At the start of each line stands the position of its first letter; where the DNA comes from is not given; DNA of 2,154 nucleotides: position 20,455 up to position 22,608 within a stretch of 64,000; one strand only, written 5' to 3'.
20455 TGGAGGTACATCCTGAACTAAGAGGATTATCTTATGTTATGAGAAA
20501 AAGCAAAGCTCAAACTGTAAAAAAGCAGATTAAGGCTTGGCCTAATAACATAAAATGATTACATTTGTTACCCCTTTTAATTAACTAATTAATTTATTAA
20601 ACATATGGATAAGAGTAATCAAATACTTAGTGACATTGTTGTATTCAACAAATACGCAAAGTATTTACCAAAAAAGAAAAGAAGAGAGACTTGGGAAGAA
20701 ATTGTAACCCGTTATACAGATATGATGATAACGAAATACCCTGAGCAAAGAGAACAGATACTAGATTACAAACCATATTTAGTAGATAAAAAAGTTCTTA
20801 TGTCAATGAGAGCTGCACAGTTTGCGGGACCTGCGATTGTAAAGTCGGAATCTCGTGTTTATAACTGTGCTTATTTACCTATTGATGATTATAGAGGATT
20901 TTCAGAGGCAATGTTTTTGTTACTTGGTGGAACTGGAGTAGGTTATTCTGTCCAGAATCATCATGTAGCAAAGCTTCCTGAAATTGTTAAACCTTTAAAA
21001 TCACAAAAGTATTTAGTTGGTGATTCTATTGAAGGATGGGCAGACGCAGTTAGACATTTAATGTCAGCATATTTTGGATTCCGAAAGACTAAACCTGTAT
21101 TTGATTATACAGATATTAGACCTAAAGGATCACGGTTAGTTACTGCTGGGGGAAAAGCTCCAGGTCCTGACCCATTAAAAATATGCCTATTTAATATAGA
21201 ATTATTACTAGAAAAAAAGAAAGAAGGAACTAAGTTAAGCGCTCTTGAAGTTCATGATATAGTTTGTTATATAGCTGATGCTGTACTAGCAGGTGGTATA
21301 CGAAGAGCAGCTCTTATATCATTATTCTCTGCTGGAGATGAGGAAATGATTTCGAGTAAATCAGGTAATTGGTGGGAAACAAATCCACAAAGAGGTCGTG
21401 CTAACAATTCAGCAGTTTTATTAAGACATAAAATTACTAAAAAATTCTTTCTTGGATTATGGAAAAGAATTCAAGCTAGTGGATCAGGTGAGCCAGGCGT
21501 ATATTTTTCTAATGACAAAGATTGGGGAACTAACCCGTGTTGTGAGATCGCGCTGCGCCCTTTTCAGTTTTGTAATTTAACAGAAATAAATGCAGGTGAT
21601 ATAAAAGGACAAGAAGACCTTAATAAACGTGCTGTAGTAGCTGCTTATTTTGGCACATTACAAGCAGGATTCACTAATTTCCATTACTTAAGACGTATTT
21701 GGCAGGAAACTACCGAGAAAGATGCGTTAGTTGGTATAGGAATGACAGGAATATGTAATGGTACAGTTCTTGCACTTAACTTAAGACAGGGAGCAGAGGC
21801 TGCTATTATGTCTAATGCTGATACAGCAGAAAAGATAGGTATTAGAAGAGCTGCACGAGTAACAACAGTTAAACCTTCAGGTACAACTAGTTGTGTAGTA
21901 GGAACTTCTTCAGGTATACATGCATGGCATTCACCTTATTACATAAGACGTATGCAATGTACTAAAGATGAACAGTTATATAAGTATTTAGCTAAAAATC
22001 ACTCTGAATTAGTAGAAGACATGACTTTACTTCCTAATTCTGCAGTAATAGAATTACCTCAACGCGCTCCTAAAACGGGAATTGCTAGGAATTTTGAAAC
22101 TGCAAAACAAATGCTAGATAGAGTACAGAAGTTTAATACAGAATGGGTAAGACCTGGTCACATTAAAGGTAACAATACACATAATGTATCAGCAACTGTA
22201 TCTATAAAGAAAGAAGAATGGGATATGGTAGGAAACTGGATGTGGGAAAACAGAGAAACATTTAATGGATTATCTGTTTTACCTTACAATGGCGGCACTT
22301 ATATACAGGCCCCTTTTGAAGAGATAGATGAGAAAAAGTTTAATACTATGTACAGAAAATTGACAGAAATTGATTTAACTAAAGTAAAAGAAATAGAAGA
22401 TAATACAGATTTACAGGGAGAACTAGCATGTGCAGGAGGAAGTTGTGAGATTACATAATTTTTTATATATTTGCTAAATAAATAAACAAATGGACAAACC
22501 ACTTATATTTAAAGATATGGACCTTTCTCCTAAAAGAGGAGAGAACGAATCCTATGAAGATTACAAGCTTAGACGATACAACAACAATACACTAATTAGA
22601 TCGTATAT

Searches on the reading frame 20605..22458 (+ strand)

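Call 11: search_protein_families(library=phrogs, proteins=[window:20605-22458:+], max_evalue=0.00001)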
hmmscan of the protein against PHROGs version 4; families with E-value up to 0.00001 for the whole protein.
window:20605-22458:+ (617 aa): 1 family
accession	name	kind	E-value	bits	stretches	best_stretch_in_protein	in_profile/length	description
phrog_367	-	DNA, RNA and nucleotide metabolism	1.1e-123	414.9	1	6-616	32-696/701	ribonucleotide reductase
